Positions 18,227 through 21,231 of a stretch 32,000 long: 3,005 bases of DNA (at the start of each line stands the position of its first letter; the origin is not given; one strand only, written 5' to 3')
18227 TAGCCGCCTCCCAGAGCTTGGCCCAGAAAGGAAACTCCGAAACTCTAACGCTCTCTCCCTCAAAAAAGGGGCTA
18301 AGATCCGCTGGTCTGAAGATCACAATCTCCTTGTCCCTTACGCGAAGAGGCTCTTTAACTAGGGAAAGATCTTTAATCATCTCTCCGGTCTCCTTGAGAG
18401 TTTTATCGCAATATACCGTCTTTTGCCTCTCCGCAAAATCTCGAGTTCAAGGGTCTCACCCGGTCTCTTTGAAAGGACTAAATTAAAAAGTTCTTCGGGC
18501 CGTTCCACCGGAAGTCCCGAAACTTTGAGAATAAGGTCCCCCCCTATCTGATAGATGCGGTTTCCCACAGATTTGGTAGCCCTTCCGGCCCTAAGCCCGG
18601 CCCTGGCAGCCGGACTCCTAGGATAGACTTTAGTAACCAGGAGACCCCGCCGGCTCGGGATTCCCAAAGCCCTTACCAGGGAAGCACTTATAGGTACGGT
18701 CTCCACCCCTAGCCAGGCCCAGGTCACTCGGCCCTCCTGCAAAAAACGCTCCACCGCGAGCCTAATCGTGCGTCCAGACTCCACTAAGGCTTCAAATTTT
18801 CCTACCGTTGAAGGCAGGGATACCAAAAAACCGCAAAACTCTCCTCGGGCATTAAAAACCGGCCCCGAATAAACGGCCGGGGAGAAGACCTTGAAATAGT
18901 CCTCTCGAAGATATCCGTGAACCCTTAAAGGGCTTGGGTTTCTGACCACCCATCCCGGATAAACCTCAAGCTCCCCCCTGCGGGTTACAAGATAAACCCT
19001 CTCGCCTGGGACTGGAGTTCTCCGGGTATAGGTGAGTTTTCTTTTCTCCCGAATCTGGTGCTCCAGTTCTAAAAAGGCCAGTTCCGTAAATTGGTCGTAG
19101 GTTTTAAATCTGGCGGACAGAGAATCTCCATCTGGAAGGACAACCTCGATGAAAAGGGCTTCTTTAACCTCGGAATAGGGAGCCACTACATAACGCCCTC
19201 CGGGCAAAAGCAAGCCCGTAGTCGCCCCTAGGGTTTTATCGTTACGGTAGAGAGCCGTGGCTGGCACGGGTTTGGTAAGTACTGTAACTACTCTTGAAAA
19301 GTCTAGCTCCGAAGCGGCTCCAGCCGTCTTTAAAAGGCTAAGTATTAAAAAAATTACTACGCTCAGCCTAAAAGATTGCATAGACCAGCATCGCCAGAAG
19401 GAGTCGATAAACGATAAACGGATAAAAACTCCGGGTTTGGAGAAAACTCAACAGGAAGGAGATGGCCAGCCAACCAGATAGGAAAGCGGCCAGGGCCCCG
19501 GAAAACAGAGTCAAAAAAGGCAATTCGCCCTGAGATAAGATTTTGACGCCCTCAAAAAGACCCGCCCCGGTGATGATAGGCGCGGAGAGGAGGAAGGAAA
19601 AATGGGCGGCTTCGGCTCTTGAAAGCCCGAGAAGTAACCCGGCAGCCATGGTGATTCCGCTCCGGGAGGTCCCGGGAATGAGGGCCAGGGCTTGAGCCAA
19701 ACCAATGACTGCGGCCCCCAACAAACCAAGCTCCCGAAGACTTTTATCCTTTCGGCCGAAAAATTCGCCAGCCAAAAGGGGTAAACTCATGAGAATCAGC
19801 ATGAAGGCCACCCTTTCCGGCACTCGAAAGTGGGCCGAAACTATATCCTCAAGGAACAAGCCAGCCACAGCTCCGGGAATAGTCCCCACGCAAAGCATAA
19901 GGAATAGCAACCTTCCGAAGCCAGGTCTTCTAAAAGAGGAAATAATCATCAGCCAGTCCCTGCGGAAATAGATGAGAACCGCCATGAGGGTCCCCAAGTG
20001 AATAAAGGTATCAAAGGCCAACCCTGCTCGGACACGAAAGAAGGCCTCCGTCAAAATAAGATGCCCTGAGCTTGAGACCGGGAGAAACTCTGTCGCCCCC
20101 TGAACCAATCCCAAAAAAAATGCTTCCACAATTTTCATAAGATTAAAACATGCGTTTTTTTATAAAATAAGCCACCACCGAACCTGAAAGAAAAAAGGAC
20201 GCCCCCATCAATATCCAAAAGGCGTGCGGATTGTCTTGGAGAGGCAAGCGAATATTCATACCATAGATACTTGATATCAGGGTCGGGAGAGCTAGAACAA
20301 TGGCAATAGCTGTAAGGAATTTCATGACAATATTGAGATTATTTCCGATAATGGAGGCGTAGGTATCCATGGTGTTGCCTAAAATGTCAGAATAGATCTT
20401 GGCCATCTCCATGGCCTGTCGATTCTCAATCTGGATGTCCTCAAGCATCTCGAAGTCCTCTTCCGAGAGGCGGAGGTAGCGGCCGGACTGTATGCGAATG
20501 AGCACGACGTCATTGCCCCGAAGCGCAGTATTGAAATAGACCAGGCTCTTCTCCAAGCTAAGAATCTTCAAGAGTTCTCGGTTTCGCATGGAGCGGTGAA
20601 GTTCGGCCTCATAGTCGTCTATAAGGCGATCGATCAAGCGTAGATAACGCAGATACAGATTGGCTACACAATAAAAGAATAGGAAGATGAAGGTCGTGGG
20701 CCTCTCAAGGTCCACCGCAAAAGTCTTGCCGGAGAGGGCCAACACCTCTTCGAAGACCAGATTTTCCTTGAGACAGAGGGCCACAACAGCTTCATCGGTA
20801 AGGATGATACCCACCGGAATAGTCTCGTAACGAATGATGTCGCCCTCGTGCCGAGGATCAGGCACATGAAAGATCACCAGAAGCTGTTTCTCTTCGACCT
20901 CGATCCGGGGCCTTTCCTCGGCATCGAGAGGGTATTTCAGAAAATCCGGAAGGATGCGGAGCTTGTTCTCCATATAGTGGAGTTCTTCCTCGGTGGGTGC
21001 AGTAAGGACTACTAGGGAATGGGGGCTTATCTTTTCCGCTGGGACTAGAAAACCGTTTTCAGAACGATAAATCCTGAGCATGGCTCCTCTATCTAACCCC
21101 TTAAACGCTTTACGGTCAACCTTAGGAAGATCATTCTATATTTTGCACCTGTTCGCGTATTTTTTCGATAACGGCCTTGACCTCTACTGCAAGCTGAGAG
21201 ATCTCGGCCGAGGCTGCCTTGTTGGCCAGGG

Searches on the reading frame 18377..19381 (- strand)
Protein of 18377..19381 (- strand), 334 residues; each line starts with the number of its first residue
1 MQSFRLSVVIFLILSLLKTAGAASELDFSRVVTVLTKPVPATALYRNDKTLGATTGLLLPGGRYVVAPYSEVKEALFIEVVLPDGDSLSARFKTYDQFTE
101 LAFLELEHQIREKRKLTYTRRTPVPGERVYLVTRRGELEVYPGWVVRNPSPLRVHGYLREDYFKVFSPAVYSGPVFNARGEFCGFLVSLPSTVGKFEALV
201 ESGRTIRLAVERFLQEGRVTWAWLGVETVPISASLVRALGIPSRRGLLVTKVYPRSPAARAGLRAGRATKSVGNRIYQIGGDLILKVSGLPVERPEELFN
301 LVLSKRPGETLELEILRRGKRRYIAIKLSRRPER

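Call 42: search_protein_families(library=pfam, proteins=[window:18377-19381:-], max_evalue=0.0001)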
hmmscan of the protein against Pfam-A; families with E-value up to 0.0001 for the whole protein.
window:18377-19381:- (334 aa): 2 families
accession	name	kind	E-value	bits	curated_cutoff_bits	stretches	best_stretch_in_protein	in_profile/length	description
PF13180.12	PDZ_2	-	4.3e-12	46.6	27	1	224-328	3-80/80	PDZ domain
PF17820.7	PDZ_6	-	7.3e-08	32.5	27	0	249-266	2-19/54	PDZ domain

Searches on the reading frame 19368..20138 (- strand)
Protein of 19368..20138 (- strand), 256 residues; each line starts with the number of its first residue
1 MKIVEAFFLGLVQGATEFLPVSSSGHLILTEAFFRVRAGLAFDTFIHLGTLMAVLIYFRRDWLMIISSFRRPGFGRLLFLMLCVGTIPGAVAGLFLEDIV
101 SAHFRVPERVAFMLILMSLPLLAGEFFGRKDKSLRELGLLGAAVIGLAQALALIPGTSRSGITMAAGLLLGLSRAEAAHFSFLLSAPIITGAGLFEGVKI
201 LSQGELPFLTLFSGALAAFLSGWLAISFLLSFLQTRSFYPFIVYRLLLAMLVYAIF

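Call 42: search_protein_families(library=pfam, proteins=[window:19368-20138:-], max_evalue=0.0001)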
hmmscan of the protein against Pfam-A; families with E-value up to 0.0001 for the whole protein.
window:19368-20138:- (256 aa): 1 family
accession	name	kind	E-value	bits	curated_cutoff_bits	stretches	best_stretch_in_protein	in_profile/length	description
PF02673.24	BacA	-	1.5e-72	244.8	33.4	1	6-250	1-256/257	Bacitracin resistance protein BacA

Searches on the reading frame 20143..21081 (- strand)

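Call 42: search_protein_families(library=pfam, proteins=[window:20143-21081:-], max_evalue=0.0001)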
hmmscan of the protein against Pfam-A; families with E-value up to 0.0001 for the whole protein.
window:20143-21081:- (312 aa): 1 family
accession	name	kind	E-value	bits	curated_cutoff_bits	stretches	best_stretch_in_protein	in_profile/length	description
PF01544.23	CorA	-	1.7e-48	165.9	27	1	26-308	9-292/292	CorA-like Mg2+ transporter protein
